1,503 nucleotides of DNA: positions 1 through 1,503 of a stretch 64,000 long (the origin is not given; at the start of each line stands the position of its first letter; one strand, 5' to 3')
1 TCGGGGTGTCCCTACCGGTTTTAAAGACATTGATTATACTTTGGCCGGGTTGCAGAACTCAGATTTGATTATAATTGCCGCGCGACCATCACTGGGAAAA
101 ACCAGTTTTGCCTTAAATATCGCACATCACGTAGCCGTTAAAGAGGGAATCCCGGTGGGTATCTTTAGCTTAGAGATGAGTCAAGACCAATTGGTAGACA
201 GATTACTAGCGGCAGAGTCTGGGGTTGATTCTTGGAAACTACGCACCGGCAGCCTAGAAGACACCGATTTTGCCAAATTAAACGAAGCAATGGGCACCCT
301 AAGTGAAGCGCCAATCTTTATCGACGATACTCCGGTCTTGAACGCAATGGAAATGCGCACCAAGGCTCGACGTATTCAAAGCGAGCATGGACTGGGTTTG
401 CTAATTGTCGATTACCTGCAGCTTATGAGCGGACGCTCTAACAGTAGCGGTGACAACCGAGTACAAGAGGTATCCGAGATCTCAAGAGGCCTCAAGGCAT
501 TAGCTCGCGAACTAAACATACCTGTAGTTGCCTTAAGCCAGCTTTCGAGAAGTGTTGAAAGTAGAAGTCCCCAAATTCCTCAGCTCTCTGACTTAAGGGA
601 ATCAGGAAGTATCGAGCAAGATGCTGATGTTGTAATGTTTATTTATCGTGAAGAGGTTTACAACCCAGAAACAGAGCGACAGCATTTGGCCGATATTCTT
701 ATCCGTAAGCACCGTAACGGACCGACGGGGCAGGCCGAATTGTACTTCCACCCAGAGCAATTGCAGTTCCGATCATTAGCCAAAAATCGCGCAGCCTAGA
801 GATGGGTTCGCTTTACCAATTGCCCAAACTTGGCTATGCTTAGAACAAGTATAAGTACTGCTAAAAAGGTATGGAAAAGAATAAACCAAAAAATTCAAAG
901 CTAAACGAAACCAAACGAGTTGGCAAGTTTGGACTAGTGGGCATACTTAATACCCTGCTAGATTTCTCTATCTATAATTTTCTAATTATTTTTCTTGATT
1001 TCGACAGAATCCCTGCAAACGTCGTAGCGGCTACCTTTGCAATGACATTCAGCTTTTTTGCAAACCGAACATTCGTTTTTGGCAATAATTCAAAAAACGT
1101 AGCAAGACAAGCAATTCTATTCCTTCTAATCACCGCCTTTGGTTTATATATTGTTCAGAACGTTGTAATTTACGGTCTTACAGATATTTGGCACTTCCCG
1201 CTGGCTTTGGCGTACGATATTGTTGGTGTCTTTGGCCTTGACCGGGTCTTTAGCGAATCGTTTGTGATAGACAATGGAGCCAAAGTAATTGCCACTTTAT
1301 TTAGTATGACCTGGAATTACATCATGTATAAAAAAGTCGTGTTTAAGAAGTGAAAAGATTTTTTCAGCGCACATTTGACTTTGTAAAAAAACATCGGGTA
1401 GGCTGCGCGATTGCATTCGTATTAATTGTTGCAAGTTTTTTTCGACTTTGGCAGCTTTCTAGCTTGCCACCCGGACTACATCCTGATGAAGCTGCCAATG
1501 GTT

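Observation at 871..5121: Translationally coupled GtrA - GT39 - GT2 - GT39 module: a candidate lipid-carrier-dependent O-glycosylation system with two PMT-like paralogs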

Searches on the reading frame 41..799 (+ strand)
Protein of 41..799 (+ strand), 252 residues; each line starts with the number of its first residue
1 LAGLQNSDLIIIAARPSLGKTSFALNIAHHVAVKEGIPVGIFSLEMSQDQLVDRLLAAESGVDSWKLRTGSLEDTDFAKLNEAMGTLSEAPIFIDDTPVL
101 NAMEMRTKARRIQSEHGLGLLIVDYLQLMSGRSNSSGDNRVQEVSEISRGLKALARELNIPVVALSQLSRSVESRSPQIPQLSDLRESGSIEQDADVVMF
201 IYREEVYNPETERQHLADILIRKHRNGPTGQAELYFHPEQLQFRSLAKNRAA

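Call 9: search_protein_families(library=ncbifam, proteins=[window:41-799:+], max_evalue=0.01)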
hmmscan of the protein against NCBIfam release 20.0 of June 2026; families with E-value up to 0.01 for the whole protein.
window:41-799:+ (252 aa): 16 families
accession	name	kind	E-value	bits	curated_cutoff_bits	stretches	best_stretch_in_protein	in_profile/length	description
TIGR00665.1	DnaB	equivalog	1.3e-118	396.6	385.25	1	2-247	190-434/435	replicative DNA helicase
NF004384.0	PRK05748.1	equivalog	4.7e-109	364.9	525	1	2-250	198-446/452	replicative DNA helicase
NF005852.0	PRK07773.1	equivalog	6.5e-101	339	780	2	2-190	212-398/886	replicative DNA helicase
NF006606.0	PRK09165.1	equivalog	1.1e-99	334.3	540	1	1-250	211-491/497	replicative DNA helicase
NF004109.0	PRK05595.1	equivalog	8.6e-96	321.3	737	1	2-237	196-429/444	replicative DNA helicase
NF006443.0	PRK08760.1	equivalog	2.2e-90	303.3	741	1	2-249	224-470/476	replicative DNA helicase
NF005424.0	PRK07004.1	equivalog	1.2e-89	300.9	834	1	2-248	208-453/460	replicative DNA helicase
TIGR03600.1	phage_DnaB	exception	3.7e-87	293.1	498.65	1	2-236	189-421/421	phage replicative helicase, DnaB family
NF006458.0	PRK08840.1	equivalog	4e-85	286.2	884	1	2-244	212-454/464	replicative DNA helicase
NF005945.0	PRK08006.1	equivalog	4.2e-83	279.8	898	1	2-243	219-460/471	replicative DNA helicase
NF005369.0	PRK06904.1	equivalog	3.3e-82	276.7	809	1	2-250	218-468/474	replicative DNA helicase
NF006306.0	PRK08506.1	equivalog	1e-81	275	596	1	2-214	187-397/472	replicative DNA helicase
NF004967.0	PRK06321.1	equivalog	1.4e-81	274.8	751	1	2-247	221-466/472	replicative DNA helicase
NF040583.1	dnaB_SPI-7_type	exception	2e-78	264.4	655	1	2-244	189-432/434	SPI-7-type island replicative DNA helicase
NF005240.0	PRK06749.1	subfamily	1.6e-73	247.9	686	1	2-243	181-424/428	replicative DNA helicase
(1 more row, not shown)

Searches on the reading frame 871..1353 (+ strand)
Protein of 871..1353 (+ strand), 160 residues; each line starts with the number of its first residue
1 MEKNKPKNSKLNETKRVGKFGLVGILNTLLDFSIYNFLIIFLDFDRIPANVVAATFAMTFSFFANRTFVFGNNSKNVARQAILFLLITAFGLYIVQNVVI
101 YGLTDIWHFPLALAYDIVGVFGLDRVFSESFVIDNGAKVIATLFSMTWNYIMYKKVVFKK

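Call 8: search_protein_families(library=pfam, proteins=[window:871-1353:+], max_evalue=0.01)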
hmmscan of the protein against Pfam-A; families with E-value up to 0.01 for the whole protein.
window:871-1353:+ (160 aa): 1 family
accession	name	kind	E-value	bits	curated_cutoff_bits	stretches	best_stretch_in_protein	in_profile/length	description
PF04138.20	GtrA_DPMS_TM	-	8.2e-19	68.4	26.1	1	19-158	1-117/117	GtrA/DPMS, transmembrane domain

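Call 9: search_protein_families(library=ncbifam, proteins=[window:871-1353:+], max_evalue=0.01)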
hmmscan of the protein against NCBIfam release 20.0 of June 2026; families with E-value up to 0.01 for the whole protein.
window:871-1353:+ (160 aa): 0 families

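Call 46: search_solved_structures(query=window:871-1353:+, max_evalue=10, show_alignments=3)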
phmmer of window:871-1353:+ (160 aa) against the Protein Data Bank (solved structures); distinct sequences matched with E-value up to 10: 0.

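Call 75: search_protein_representatives(protein=window:871-1353:+)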
Query: 160 residues. Proteins with E-value up to 0.001 (for the whole library): 1172; up to 1e-10: 280; up to 1e-30: 12. The best 150 are listed.
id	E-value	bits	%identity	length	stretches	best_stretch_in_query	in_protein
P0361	1.0e-40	155.7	51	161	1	6-159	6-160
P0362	5.0e-39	150.3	50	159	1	2-159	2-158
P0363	6.5e-39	149.9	50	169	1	19-160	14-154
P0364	1.0e-37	146.0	48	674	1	12-159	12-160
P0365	1.4e-36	142.4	51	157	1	13-158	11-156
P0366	8.7e-34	133.3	45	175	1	3-160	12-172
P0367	1.8e-33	132.2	50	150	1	15-158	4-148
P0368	9.1e-33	129.9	49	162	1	15-160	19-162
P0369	5.3e-32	127.5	44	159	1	6-160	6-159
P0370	6.5e-32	127.2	47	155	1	12-158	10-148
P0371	2.5e-31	125.3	43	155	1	9-160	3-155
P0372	4.1e-31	124.6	43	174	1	14-159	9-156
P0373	3.0e-30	121.8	51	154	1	7-159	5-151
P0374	4.1e-30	121.3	44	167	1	14-159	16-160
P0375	6.4e-30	120.7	61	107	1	58-159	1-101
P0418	6.0e-21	91.6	36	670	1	12-155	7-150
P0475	3.7e-15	72.8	44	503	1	18-160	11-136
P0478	5.7e-15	72.2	45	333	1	17-159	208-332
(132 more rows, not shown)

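Call 76: search_protein_families(library=pfam, proteins=[P0364, P0418, P0475, P0478], max_evalue=0.001)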
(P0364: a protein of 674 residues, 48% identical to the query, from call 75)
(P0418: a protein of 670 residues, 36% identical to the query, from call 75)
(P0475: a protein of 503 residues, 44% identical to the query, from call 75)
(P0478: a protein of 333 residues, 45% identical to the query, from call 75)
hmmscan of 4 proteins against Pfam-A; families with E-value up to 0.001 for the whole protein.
P0364 (674 aa): 2 families
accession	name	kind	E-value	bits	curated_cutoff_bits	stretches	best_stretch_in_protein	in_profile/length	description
PF04138.20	GtrA_DPMS_TM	-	1e-17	64.8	26.1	1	19-159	1-117/117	GtrA/DPMS, transmembrane domain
PF13231.12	PMT_2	-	2.8e-14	54.1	26.1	1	241-393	9-157/160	Dolichyl-phosphate-mannose-protein mannosyltransferase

P0418 (670 aa): 2 families
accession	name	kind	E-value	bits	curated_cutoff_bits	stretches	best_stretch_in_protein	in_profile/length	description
PF13231.12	PMT_2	-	5.3e-17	62.9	26.1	1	228-381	5-155/160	Dolichyl-phosphate-mannose-protein mannosyltransferase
PF02516.20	STT3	-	6.7e-05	23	24.5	1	249-389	100-246/405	Oligosaccharyl transferase STT3, N-terminal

P0475 (503 aa): 5 families
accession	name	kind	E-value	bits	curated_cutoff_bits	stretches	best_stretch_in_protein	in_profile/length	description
PF00534.26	Glycos_transf_1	-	7.7e-34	117.1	26.4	1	325-480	13-171/172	Glycosyl transferases group 1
PF13692.12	Glyco_trans_1_4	-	7e-22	78.7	27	1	330-466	4-141/142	Glycosyl transferases group 1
PF04138.20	GtrA_DPMS_TM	-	5.8e-20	72.1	26.1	1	12-134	1-117/117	GtrA/DPMS, transmembrane domain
PF13524.12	Glyco_trans_1_2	-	7e-09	36.2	25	1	350-493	7-141/144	Glycosyl transferase-like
PF13439.12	Glyco_transf_4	-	0.00036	21.1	28.5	1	169-306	17-161/170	Glycosyltransferase Family 4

P0478 (333 aa): 2 families
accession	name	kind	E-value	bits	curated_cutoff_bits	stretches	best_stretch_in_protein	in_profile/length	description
PF04138.20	GtrA_DPMS_TM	-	7.5e-22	78.2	26.1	1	210-331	1-117/117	GtrA/DPMS, transmembrane domain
PF12710.13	HAD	-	1.4e-16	61.9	27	1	3-167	2-188/189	haloacid dehalogenase-like hydrolase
